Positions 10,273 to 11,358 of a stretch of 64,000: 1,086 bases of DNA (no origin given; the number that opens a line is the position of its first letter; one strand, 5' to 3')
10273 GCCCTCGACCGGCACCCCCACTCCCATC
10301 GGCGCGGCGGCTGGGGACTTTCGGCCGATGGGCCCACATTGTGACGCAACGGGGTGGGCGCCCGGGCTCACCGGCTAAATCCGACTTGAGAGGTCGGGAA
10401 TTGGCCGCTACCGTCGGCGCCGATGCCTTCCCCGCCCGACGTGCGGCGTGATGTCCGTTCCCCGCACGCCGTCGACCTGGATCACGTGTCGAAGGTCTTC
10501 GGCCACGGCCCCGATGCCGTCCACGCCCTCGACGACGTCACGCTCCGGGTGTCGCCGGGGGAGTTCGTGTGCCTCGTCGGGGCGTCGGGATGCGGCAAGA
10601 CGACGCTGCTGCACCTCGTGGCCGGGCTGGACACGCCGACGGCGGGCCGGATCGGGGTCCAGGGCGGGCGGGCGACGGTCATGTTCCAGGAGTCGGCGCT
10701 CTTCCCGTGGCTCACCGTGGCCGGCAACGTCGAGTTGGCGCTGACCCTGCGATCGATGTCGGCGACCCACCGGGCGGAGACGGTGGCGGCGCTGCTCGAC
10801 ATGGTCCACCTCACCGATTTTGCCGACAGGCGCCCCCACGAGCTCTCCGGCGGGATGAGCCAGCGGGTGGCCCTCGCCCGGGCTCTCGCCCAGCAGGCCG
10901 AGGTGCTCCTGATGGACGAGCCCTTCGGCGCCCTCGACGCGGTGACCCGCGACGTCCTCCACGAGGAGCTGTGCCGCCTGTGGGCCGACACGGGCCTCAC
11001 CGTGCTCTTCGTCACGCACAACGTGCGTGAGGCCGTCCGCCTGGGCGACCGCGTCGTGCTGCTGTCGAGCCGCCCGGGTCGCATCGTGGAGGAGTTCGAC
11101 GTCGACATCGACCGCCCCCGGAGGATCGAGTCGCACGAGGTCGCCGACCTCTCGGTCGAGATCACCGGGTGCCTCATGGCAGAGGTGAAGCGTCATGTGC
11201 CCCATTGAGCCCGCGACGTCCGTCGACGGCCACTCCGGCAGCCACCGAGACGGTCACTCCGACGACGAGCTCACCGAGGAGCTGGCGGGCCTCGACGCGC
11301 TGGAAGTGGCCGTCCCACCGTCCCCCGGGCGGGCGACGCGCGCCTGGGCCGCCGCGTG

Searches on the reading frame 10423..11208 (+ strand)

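Call 8: search_protein_families(library=pfam, proteins=[window:10423-11208:+], max_evalue=0.01)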
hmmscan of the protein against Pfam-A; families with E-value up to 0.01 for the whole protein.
window:10423-11208:+ (261 aa): 8 families
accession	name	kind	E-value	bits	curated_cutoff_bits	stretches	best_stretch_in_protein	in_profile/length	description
PF00005.33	ABC_tran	-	9.3e-31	107.7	25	1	36-168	1-136/137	ABC transporter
PF13304.12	AAA_21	-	8.7e-06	26.4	27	0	135-200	232-299/304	AAA domain, putative AbiEii toxin, Type IV TA system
PF13191.12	AAA_16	-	7.8e-05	23.7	32.6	1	41-185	20-157/167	AAA ATPase domain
PF09818.15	ABC_ATPase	-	0.00017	21.1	23.2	1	140-219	157-234/283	P-loop domain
PF13401.12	AAA_22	-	0.00039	21.2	27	1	47-197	6-121/130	AAA domain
PF13604.12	AAA_30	-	0.0011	19.2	27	1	44-198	16-123/191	AAA domain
PF20703.3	nSTAND1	-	0.0013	18.9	27.1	0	36-69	23-54/379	Novel STAND NTPase 1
PF13521.12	AAA_28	-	0.0082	16.8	27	0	49-72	2-26/164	AAA domain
